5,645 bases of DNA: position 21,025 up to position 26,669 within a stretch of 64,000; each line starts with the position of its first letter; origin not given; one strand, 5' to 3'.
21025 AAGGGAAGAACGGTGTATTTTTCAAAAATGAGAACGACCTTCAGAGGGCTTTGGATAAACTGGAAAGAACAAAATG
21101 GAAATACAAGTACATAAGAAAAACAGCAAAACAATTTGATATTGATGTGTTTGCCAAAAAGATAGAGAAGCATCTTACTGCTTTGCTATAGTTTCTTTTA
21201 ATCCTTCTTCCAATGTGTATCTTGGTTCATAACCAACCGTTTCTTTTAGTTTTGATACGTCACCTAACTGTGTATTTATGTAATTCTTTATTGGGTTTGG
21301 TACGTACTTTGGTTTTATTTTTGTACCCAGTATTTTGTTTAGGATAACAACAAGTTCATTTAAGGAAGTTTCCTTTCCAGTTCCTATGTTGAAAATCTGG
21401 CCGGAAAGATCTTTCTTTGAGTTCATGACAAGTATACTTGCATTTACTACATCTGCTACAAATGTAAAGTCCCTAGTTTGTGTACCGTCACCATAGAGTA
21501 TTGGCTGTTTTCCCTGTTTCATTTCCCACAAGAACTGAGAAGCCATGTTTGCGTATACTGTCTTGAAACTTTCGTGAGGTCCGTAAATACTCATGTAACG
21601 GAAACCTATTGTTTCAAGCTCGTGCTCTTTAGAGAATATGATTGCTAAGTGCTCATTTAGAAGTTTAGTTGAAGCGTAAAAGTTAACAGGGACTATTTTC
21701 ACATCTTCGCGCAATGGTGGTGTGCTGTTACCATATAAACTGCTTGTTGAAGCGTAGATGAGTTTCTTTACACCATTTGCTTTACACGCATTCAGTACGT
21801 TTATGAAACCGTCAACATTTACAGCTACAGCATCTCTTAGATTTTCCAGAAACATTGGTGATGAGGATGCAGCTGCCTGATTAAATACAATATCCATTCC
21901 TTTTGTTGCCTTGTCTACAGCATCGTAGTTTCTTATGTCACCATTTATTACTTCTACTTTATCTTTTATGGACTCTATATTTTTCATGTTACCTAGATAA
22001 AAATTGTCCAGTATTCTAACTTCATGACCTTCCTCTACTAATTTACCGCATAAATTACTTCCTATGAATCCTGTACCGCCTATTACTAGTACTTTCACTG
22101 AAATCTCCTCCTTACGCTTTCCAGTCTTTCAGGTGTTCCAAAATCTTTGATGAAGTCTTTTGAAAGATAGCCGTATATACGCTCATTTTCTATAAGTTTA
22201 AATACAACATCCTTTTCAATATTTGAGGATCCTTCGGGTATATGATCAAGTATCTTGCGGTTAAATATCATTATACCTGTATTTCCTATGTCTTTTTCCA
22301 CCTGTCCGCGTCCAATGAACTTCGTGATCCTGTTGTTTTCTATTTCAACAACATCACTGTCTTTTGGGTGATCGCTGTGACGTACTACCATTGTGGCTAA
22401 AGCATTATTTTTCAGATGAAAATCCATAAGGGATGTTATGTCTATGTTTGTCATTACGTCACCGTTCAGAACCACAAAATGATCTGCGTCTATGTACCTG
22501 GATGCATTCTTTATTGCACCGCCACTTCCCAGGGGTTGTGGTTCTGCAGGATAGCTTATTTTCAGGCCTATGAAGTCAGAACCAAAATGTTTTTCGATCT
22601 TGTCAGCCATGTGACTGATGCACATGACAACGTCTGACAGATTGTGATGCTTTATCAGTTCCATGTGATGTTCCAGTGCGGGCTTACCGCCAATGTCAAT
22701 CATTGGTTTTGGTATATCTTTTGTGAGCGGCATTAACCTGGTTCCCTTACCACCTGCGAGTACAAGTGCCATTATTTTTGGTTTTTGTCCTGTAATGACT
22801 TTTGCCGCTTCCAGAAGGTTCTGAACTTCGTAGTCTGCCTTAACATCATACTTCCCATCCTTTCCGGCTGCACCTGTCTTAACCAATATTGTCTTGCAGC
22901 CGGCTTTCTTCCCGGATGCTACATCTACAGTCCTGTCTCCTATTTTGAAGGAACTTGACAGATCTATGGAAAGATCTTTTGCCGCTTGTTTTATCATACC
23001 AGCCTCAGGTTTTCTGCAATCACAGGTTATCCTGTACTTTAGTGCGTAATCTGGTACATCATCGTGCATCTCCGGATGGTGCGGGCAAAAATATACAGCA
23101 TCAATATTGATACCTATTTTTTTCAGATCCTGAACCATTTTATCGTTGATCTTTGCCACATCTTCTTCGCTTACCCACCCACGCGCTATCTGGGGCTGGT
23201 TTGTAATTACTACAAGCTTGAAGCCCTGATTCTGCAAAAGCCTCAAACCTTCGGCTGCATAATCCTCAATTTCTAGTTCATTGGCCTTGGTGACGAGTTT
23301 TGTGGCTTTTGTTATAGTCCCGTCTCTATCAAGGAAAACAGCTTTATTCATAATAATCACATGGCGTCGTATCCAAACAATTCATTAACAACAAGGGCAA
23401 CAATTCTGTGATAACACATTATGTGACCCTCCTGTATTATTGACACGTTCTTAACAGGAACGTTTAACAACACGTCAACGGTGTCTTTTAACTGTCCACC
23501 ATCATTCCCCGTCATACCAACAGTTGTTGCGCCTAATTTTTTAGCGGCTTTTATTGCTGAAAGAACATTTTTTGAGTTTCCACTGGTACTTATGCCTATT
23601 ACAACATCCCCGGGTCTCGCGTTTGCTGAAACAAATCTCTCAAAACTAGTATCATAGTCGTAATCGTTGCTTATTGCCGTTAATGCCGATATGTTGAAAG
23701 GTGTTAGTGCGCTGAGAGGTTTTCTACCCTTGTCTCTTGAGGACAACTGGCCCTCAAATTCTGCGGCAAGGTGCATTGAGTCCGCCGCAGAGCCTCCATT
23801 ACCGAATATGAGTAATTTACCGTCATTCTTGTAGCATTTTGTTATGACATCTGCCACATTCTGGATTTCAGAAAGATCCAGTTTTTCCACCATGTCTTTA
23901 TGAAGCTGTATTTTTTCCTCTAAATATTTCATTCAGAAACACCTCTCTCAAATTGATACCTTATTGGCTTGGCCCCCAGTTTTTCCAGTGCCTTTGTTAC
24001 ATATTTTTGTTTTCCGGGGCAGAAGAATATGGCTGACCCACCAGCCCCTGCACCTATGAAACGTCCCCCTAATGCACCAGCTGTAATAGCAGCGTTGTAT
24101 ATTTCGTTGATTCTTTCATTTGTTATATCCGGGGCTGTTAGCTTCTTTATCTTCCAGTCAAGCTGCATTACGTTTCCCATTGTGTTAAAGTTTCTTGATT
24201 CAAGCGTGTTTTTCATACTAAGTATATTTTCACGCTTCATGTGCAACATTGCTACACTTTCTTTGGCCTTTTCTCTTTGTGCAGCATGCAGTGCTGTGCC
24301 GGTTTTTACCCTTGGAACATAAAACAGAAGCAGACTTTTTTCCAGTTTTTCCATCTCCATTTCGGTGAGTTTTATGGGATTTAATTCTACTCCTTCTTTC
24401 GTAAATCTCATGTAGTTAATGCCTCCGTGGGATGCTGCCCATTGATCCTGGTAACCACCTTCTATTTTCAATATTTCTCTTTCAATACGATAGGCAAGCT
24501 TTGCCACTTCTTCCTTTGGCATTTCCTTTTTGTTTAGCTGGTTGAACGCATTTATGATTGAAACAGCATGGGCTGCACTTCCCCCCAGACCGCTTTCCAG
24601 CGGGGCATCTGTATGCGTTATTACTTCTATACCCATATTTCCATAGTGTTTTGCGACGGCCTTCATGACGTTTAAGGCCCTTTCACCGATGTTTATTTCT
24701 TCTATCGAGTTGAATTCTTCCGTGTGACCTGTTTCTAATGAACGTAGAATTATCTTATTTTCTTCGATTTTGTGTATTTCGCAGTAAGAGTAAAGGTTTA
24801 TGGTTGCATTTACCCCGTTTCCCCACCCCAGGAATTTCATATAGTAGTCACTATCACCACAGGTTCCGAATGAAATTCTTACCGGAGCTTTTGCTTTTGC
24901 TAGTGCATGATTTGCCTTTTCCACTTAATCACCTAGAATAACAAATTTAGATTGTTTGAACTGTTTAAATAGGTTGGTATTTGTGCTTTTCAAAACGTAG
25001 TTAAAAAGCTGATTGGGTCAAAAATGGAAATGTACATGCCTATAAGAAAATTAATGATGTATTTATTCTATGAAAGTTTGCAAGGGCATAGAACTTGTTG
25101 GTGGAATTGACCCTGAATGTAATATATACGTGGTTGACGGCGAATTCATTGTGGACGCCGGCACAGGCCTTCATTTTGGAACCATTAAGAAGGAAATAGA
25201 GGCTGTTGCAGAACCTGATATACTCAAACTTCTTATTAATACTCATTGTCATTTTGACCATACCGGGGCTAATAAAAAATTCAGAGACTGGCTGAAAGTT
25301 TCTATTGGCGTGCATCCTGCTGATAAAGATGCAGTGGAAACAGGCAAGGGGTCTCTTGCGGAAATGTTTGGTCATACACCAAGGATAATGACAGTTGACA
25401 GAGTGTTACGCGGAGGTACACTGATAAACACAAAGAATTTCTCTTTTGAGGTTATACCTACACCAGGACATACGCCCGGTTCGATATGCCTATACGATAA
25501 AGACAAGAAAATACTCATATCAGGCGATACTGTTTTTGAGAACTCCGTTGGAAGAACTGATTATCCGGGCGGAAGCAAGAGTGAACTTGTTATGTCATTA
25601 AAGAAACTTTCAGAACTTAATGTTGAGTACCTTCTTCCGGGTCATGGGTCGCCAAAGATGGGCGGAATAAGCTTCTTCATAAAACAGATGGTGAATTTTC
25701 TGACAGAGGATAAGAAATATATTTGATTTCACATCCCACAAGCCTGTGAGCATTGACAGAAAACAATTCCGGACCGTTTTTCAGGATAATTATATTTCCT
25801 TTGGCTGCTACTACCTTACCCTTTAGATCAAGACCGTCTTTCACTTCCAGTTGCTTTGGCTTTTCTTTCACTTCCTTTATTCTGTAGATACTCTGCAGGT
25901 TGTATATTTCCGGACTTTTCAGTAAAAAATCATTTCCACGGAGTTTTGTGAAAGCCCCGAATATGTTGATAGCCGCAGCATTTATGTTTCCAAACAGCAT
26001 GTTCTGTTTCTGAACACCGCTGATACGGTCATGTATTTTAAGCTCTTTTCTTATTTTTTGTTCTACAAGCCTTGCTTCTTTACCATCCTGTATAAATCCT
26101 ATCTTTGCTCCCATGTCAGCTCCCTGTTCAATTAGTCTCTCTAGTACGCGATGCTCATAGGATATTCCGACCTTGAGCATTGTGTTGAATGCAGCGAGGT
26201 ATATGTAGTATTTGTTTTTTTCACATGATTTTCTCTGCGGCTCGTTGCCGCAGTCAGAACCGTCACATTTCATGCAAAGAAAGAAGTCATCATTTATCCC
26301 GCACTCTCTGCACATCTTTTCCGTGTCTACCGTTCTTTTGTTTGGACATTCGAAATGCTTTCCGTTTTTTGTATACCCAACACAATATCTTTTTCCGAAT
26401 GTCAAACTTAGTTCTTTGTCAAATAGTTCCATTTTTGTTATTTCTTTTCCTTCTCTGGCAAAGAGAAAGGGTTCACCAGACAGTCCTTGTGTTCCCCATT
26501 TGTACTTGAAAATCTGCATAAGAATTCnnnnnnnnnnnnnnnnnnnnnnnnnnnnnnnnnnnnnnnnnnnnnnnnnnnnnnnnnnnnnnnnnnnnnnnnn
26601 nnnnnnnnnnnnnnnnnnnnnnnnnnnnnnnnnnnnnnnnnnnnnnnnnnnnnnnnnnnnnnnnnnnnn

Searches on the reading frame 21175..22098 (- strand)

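Call 21: search_protein_families(library=pfam, proteins=[window:21175-22098:-], max_evalue=0.00001)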
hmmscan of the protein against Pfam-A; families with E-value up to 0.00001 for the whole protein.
window:21175-22098:- (307 aa): 9 families
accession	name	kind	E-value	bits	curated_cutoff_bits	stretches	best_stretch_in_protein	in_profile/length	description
PF01370.27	Epimerase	-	2.7e-55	187.8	20.9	1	3-239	1-240/240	NAD dependent epimerase/dehydratase family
PF16363.11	GDP_Man_Dehyd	-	8.9e-47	160.6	27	1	4-303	1-332/332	GDP-mannose 4,6 dehydratase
PF01073.25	3Beta_HSD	-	6.8e-31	107.8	22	1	4-260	1-271/280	3-beta hydroxysteroid dehydrogenase/isomerase family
PF02719.21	Polysacc_synt_2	-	1.6e-18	67.4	20.2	1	3-262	1-252/293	Polysaccharide biosynthesis protein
PF13460.12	NAD_binding_10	-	3.4e-15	56.8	27.2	1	7-131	1-111/184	NAD(P)H-binding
PF05368.20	NmrA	-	1.4e-13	51.5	27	1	2-118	4-107/298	NmrA-like family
PF04321.23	RmlD_sub_bind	-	5.2e-13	49.1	27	1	1-176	1-156/287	RmlD substrate binding domain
PF07993.18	NAD_binding_4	-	5.9e-13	49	20.1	1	7-220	3-257/258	Male sterility protein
PF00106.31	adh_short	-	4.8e-06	26.6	26.6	1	3-105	3-119/195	short chain dehydrogenase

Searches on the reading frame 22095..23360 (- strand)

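Call 21: search_protein_families(library=pfam, proteins=[window:22095-23360:-], max_evalue=0.00001)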
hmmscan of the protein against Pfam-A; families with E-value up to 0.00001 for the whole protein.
window:22095-23360:- (421 aa): 6 families
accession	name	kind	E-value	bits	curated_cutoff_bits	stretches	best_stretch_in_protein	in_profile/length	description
PF00483.29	NTP_transferase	-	2.7e-30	106.2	21.2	1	198-416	2-238/245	Nucleotidyl transferase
PF13242.12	Hydrolase_like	-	4.3e-15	55.8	22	1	115-185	2-75/75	HAD-hyrolase-like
PF12804.13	NTP_transf_3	-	1.4e-11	45.3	27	1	198-329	1-124/160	MobA-like NTP transferase domain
PF08645.17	PNK3P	-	3.4e-09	37.1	22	1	9-143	4-126/161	Polynucleotide kinase 3 phosphatase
PF13419.12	HAD_2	-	4.8e-08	33.7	23.8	0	116-160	134-178/178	Haloacid dehalogenase-like hydrolase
PF00702.32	Hydrolase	-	6e-07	30.5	26.4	0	30-154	98-191/191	haloacid dehalogenase-like hydrolase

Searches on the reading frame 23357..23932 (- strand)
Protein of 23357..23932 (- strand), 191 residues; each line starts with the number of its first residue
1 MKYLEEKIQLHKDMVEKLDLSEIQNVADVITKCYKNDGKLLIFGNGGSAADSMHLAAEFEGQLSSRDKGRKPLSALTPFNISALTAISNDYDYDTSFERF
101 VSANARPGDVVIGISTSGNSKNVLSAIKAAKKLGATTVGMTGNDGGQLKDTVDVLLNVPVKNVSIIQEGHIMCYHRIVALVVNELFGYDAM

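Call 21: search_protein_families(library=pfam, proteins=[window:23357-23932:-], max_evalue=0.00001)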
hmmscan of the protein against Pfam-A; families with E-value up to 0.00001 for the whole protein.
window:23357-23932:- (191 aa): 2 families
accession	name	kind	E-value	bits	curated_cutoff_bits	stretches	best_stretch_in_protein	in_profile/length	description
PF13580.11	SIS_2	-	1e-25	90.8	27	1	3-142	2-138/138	SIS domain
PF01380.27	SIS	-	1.6e-09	38.1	25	1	89-162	35-108/131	SIS domain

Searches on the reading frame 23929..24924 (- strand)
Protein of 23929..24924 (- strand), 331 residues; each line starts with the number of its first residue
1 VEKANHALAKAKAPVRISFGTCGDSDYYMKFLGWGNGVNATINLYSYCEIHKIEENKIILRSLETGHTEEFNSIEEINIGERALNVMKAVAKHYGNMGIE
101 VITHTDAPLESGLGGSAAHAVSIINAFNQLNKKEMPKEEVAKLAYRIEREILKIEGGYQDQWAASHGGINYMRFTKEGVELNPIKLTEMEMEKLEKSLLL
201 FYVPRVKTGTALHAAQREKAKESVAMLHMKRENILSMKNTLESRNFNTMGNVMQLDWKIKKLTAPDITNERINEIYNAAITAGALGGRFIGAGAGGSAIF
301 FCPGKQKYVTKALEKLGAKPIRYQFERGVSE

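Call 21: search_protein_families(library=pfam, proteins=[window:23929-24924:-], max_evalue=0.00001)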
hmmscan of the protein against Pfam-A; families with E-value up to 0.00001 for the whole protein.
window:23929-24924:- (331 aa): 2 families
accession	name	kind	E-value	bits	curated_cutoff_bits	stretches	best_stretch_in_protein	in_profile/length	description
PF00288.32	GHMP_kinases_N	-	5.6e-19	68.6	22.3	1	84-168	4-87/87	GHMP kinases N terminal domain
PF08544.19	GHMP_kinases_C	-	2.5e-06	28.2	21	1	241-306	5-72/85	GHMP kinases C terminal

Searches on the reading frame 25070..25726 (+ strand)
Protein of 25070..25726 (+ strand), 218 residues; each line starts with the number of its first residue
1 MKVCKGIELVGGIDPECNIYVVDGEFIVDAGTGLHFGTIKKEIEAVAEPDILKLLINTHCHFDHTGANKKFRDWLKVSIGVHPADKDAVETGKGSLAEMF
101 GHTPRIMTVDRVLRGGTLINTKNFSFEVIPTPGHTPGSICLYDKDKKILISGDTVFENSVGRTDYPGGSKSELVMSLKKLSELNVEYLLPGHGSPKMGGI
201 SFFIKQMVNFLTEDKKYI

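Call 21: search_protein_families(library=pfam, proteins=[window:25070-25726:+], max_evalue=0.00001)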
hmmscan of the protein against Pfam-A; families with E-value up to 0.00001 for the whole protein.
window:25070-25726:+ (218 aa): 2 families
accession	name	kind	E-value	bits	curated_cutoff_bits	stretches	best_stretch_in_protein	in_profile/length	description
PF00753.33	Lactamase_B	-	7e-35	121.2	22.7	1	17-192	6-196/196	Metallo-beta-lactamase superfamily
PF19583.5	ODP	-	7.3e-10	39.5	27.2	1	23-154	12-136/194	ODP family beta lactamase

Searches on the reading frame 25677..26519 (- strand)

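Call 21: search_protein_families(library=pfam, proteins=[window:25677-26519:-], max_evalue=0.00001)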
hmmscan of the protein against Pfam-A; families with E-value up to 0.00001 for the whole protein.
window:25677-26519:- (280 aa): 1 family
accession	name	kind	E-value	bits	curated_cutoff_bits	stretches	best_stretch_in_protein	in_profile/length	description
PF10977.13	DUF2797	-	5.3e-18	66.1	25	1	35-258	2-220/227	Protein of unknown function (DUF2797)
